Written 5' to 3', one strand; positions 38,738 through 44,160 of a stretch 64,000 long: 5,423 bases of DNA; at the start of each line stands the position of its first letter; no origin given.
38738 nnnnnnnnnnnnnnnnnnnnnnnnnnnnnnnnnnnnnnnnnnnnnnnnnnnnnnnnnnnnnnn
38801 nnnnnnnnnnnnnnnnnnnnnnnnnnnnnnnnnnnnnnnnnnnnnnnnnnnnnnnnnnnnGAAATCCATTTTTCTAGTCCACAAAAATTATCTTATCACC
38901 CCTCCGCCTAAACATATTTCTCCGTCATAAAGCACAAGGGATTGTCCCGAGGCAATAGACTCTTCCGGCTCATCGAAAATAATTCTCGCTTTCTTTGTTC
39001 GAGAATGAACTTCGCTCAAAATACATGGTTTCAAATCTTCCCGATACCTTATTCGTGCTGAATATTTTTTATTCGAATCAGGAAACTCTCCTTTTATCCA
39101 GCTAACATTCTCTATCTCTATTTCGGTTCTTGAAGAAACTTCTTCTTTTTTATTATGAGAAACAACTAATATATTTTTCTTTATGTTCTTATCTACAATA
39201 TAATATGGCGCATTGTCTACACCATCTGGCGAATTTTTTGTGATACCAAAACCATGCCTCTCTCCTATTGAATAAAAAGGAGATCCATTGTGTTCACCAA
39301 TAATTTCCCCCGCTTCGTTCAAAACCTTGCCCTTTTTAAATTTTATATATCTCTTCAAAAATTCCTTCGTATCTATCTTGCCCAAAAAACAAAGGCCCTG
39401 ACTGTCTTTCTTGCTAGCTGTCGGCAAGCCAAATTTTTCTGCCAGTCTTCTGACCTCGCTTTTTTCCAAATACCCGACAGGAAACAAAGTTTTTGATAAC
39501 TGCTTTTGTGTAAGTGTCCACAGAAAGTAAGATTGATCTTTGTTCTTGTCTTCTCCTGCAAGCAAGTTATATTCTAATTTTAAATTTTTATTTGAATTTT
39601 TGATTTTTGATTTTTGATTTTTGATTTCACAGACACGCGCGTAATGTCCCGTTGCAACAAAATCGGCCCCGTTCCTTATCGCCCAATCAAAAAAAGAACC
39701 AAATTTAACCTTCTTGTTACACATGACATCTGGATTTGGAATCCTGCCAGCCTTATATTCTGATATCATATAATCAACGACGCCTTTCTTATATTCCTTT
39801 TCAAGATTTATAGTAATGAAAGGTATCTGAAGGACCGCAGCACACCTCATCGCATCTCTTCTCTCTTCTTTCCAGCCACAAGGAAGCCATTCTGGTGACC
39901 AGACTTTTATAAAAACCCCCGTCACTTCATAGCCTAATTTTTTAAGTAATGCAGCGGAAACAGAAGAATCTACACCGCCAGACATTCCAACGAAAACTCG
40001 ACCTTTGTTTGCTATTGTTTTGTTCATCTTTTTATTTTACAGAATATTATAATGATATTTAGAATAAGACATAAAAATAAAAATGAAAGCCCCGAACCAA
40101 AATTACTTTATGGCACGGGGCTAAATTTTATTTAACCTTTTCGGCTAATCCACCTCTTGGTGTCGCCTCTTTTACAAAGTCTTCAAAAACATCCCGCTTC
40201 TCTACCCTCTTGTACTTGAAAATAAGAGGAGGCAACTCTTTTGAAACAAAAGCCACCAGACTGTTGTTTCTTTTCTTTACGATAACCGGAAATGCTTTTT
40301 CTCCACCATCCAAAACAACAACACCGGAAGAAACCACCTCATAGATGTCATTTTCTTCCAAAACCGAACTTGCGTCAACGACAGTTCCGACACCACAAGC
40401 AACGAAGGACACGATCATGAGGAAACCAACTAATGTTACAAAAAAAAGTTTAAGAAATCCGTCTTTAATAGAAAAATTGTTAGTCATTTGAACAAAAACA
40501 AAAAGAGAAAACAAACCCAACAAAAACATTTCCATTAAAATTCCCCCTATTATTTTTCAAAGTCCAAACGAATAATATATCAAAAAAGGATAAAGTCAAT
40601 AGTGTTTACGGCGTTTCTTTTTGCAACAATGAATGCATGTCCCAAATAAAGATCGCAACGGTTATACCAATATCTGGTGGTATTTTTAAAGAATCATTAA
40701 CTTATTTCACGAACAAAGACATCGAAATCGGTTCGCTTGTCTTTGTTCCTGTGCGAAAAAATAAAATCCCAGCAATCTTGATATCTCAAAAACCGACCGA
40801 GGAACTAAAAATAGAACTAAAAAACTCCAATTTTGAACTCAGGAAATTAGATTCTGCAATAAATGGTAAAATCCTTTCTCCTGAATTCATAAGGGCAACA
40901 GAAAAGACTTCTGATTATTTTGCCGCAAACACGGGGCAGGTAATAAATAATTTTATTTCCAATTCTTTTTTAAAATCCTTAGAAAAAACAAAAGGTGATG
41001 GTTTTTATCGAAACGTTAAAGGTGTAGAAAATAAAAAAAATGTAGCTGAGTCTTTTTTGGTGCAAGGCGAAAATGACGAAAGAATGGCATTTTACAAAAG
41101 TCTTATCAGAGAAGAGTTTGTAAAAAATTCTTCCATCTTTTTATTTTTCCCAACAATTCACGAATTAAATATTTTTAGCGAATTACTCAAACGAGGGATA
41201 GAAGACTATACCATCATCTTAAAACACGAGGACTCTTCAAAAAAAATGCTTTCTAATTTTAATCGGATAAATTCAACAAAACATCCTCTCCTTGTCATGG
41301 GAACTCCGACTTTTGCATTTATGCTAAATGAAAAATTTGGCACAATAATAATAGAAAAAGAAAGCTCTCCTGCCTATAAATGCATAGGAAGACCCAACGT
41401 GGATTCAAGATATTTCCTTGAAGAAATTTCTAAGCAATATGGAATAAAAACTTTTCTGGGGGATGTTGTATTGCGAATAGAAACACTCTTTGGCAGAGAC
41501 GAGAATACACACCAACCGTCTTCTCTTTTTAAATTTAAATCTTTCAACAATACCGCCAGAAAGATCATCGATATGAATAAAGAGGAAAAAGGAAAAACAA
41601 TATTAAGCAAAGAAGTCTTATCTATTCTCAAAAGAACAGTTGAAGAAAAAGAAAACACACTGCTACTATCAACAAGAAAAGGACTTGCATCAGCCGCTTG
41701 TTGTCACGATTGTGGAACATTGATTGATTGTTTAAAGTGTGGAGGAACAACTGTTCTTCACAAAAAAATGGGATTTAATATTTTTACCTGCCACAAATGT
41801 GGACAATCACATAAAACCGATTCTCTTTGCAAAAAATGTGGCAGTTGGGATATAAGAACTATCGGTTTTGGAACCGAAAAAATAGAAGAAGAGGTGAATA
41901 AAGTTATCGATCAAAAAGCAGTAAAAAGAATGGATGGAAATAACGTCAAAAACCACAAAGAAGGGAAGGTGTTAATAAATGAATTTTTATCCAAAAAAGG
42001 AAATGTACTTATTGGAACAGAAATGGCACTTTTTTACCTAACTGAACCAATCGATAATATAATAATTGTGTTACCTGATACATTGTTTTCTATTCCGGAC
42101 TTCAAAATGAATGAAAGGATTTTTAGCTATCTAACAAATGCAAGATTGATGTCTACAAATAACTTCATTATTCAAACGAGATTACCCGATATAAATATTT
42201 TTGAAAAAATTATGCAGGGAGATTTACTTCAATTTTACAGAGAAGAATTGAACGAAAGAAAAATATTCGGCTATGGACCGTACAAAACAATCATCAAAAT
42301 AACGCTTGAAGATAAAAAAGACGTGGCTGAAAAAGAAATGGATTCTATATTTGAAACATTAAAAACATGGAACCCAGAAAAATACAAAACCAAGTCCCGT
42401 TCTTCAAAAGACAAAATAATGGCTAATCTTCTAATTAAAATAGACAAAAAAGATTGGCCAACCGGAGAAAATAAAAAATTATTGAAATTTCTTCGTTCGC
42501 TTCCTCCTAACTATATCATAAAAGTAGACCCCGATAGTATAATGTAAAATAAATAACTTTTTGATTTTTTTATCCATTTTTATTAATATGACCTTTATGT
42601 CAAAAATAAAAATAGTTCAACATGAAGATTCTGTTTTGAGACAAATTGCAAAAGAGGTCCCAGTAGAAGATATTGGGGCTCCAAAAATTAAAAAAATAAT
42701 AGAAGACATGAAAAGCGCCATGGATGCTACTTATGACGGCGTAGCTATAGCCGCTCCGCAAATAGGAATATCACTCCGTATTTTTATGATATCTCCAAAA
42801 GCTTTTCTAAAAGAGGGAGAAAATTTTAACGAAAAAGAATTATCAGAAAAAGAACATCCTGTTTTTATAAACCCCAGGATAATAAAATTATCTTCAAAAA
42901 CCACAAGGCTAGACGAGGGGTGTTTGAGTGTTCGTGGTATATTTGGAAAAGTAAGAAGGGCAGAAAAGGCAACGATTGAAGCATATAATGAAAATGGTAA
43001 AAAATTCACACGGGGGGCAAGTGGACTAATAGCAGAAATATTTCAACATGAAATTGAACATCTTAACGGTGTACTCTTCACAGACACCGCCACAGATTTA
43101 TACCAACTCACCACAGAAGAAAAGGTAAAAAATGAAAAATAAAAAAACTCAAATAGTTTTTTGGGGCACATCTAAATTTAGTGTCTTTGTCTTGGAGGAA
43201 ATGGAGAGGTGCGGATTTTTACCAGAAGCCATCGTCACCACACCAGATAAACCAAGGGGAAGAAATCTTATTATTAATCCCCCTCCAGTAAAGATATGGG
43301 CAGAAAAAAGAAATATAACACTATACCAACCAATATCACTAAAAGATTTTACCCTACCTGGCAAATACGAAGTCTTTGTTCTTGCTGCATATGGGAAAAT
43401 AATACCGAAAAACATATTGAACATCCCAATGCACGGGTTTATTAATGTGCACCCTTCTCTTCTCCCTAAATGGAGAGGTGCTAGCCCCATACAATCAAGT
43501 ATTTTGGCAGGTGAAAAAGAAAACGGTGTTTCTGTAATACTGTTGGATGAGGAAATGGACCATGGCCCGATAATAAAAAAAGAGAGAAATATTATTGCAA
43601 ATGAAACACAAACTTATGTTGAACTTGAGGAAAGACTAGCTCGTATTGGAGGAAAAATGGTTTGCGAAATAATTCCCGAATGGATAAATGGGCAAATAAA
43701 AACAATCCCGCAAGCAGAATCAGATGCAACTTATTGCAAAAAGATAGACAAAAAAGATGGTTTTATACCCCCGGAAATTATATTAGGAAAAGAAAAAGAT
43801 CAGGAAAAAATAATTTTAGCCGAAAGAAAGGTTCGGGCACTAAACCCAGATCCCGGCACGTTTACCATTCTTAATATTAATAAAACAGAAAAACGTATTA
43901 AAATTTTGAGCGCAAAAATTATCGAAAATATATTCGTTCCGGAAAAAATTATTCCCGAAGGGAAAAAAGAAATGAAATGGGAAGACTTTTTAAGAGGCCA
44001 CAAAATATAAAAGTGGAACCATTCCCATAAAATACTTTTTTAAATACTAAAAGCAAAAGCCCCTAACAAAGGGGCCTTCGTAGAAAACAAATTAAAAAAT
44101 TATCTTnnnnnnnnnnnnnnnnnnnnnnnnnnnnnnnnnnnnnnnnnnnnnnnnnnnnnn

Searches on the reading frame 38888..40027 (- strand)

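Call 41: search_protein_families(library=pfam, proteins=[window:38888-40027:-], max_evalue=0.001)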
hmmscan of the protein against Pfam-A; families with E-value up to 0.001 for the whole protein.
window:38888-40027:- (379 aa): 5 families
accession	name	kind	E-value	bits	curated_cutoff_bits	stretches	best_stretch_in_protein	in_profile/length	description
PF03054.22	tRNA_Me_trans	-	2.2e-71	240.1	20.6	1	10-217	2-202/202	tRNA methyl transferase HUP domain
PF20259.3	tRNA_Me_trans_M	-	7.4e-18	64.3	27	1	221-291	1-66/66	tRNA methyl transferase PRC-barrel domain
PF20258.4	tRNA_Me_trans_C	-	2.2e-17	63.6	20.6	1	301-378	2-77/77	Aminomethyltransferase beta-barrel domain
PF02540.23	NAD_synthase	-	2.1e-07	30.8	21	1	10-80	20-86/242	NAD synthase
PF24167.1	DUF7411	-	0.00026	21.1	28.7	1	12-89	4-72/194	Family of unknown function (DUF7411)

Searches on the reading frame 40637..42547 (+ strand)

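Call 41: search_protein_families(library=pfam, proteins=[window:40637-42547:+], max_evalue=0.001)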
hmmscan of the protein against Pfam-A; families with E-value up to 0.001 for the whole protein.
window:40637-42547:+ (636 aa): 1 family
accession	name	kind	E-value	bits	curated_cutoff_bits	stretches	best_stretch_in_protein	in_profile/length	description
PF17764.6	PriA_3primeBD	-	2.6e-06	27.6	22.7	1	13-107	7-95/96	3'DNA-binding domain (3'BD)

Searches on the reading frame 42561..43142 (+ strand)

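Call 39: search_protein_families(library=pfam, proteins=[window:42561-43142:+], max_evalue=0.001)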
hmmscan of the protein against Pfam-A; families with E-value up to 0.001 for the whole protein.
window:42561-43142:+ (193 aa): 1 family
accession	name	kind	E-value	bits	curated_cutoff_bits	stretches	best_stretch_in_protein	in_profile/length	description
PF01327.26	Pep_deformylase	-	6.1e-44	149.8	22.8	1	17-179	3-152/156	Polypeptide deformylase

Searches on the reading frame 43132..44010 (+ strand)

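Call 40: search_protein_families(library=pfam, proteins=[window:43132-44010:+], max_evalue=0.001)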
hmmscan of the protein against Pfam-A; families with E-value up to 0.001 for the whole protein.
window:43132-44010:+ (292 aa): 2 families
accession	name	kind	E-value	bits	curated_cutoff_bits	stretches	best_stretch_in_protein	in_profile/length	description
PF00551.24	Formyl_trans_N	-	1.2e-32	113.5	26.1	1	33-179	32-179/181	Formyl transferase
PF02911.23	Formyl_trans_C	-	6.2e-07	30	21.1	0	231-266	19-50/100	Formyl transferase, C-terminal domain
